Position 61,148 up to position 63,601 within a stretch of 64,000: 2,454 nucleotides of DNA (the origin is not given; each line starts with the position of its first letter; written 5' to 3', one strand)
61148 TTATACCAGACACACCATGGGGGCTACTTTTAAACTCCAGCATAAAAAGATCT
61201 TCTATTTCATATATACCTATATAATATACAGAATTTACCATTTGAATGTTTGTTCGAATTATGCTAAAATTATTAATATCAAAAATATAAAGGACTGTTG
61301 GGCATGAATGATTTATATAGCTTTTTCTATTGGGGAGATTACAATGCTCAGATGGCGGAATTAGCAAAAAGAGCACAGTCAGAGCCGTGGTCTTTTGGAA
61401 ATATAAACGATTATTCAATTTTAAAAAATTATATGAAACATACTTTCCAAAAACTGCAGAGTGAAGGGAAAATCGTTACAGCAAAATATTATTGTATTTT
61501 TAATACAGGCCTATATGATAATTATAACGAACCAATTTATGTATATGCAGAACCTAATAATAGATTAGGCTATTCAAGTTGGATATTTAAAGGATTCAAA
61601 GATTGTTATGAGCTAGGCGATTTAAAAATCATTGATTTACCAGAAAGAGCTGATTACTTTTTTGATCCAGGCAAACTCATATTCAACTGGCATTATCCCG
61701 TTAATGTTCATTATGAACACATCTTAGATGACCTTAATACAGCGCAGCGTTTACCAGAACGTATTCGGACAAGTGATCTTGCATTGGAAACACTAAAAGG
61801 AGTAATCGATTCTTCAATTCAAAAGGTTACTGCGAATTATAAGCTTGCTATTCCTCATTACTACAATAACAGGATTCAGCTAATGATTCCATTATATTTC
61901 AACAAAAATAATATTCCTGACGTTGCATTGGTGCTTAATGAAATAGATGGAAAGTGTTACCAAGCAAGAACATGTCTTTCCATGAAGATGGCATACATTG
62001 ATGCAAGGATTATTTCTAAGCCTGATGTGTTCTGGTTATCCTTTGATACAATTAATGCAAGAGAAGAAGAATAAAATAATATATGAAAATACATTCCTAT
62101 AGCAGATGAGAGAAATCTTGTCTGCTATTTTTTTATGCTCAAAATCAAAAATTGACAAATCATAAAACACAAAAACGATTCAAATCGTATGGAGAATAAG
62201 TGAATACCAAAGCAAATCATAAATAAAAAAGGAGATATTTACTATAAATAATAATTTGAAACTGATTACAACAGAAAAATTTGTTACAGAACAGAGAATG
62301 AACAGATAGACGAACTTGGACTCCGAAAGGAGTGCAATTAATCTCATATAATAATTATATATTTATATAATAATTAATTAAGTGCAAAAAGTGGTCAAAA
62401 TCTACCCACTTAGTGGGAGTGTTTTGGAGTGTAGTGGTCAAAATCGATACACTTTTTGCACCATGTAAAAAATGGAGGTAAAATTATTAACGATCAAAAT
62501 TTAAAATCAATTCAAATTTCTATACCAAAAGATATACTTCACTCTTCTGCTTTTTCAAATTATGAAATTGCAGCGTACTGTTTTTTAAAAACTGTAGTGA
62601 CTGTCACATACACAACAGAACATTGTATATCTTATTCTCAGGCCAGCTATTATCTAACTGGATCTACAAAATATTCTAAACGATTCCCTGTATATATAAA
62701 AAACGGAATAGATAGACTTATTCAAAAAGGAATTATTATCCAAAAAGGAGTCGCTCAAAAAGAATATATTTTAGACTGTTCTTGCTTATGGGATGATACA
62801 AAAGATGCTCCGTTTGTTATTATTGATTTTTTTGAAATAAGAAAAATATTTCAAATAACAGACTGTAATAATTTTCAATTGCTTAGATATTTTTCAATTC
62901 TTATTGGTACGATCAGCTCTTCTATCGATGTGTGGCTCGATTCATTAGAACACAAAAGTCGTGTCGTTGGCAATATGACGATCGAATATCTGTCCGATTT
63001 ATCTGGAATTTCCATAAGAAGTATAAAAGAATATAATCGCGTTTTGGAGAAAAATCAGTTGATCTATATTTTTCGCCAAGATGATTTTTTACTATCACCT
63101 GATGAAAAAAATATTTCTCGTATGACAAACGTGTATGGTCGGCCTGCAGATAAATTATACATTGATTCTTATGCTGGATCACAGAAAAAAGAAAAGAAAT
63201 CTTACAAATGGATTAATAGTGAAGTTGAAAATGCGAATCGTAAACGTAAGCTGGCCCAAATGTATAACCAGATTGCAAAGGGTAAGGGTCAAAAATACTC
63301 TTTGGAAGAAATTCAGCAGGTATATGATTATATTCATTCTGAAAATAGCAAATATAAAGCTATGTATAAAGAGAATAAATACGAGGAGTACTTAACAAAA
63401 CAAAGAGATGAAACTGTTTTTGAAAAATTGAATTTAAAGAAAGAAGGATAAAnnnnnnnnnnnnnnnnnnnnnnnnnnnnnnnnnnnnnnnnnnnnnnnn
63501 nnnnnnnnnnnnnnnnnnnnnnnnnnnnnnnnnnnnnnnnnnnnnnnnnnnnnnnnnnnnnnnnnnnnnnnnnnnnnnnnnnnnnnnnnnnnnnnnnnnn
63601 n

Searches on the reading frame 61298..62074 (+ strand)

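Call 9: search_protein_families(library=pfam, proteins=[window:61298-62074:+], max_evalue=0.1)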
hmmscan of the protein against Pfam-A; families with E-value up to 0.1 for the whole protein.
window:61298-62074:+ (258 aa): 1 family
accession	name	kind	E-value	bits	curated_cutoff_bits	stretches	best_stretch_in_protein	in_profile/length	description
PF12873.12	DUF3825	-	1.1e-61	208.9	27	1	22-246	1-238/238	Domain of unknown function (DUF3825)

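Call 10: search_protein_families(library=phrogs, proteins=[window:61298-62074:+], max_evalue=0.1)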
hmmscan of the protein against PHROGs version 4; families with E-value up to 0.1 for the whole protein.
window:61298-62074:+ (258 aa): 2 families
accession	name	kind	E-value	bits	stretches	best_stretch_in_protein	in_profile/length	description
phrog_11623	-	unknown function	5.8e-41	141.5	1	4-247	6-255/258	-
phrog_12964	-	unknown function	0.053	14.6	1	34-87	31-82/148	-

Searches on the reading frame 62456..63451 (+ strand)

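Call 9: search_protein_families(library=pfam, proteins=[window:62456-63451:+], max_evalue=0.1)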
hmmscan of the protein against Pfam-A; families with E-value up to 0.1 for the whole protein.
window:62456-63451:+ (331 aa): 2 families
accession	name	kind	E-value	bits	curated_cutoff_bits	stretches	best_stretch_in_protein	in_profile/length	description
PF24450.1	DUF7566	-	0.0021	18.1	27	1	151-293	25-156/336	Family of unknown function (DUF7566)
PF09205.15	DUF1955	-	0.033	14.4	26.4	1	100-169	33-101/159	Domain of unknown function (DUF1955)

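Call 10: search_protein_families(library=phrogs, proteins=[window:62456-63451:+], max_evalue=0.1)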
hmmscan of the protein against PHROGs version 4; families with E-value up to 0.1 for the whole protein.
window:62456-63451:+ (331 aa): 0 families

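Call 56: search_protein_families(library=ncbifam, proteins=[window:62456-63451:+], max_evalue=1)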
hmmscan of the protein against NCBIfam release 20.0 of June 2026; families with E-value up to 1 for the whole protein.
window:62456-63451:+ (331 aa): 1 family
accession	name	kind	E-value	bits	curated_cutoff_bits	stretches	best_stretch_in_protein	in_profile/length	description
TIGR01934.1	MenG_MenH_UbiE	subfamily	0.017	14.4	158.35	1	189-272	125-200/223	ubiquinone/menaquinone biosynthesis methyltransferase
